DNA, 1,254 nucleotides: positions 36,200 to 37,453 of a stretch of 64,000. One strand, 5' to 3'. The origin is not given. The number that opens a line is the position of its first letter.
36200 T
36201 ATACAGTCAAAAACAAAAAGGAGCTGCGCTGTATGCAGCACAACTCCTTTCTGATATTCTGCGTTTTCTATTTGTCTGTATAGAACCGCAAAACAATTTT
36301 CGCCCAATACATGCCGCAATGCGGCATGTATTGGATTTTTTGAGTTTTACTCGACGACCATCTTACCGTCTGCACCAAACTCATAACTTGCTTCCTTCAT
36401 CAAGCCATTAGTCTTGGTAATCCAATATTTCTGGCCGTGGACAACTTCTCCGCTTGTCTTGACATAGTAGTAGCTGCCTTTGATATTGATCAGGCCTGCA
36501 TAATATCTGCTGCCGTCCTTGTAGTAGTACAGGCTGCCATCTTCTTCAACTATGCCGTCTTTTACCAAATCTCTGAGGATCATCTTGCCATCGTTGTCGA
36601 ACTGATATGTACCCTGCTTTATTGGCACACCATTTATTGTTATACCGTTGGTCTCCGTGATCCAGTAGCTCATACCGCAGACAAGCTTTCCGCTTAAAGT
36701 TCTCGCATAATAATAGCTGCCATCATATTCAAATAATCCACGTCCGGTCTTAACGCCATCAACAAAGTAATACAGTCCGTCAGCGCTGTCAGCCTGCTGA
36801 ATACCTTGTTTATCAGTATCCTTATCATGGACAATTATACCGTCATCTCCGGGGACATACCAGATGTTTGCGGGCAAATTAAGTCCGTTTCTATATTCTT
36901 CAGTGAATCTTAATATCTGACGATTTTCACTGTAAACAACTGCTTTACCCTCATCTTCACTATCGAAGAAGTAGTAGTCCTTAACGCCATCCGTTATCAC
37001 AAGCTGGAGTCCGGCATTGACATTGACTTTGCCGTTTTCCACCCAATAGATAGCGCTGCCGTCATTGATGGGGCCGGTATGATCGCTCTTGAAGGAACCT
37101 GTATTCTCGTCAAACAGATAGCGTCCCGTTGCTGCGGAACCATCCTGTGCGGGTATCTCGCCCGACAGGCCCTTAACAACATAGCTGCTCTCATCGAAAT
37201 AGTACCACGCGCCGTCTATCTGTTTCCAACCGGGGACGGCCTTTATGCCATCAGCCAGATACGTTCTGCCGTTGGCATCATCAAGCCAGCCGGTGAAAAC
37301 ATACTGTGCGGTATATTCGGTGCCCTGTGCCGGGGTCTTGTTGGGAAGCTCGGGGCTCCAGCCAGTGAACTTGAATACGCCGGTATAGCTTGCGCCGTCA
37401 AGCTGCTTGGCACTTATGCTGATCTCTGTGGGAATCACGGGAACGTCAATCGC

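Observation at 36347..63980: About 27.6-kb co-directional envelope island: a polysaccharide locus running directly into two wall-binding megaproteins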

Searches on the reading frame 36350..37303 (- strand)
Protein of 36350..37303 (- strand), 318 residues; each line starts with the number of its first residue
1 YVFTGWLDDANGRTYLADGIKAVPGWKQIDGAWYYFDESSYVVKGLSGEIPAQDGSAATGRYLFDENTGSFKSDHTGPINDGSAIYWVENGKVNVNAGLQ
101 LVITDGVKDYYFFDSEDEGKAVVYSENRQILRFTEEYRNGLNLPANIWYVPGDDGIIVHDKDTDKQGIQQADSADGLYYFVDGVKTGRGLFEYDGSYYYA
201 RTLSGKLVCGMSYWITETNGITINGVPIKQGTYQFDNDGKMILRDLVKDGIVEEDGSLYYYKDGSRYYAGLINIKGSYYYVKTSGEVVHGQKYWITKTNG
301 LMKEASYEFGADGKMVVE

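Call 14: search_protein_families(library=pfam, proteins=[window:36350-37303:-], max_evalue=1)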
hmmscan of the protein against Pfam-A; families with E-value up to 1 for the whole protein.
seq(318 aa): 5 families
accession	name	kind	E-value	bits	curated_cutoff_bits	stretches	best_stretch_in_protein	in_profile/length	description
PF19127.6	Choline_bind_3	-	1.5e-08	34.9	27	3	24-46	2-24/47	Choline-binding repeat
PF01473.26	Choline_bind_1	-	0.00019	22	20.5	2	25-39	2-16/19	Putative cell wall binding repeat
PF25784.1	BigA_N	-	0.083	13.5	24.5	1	200-243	35-79/80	BigA and YdbA N-terminal beta barrel domain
PF22625.2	ECR1_N_2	-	0.26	11.5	27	1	245-277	8-43/51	Exosome RNA binding protein RRP4 N-terminal domain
PF21540.3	Choline_bind_4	-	0.27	11.7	27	1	250-264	4-18/21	Choline-binding repeat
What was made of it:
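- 36347..43831 (-): 2494-aa secreted protein. It has a strain-variable N-terminal 700-aa domain (41732-43831), Flg_new repeats, seven CxxC units, more Flg_new repeats and ~70-aa wall-binding repeats (36356-36811, with a weaker one at 37103-37264). Choline_bind_3 34.9 bits on the C-terminus (call 14).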
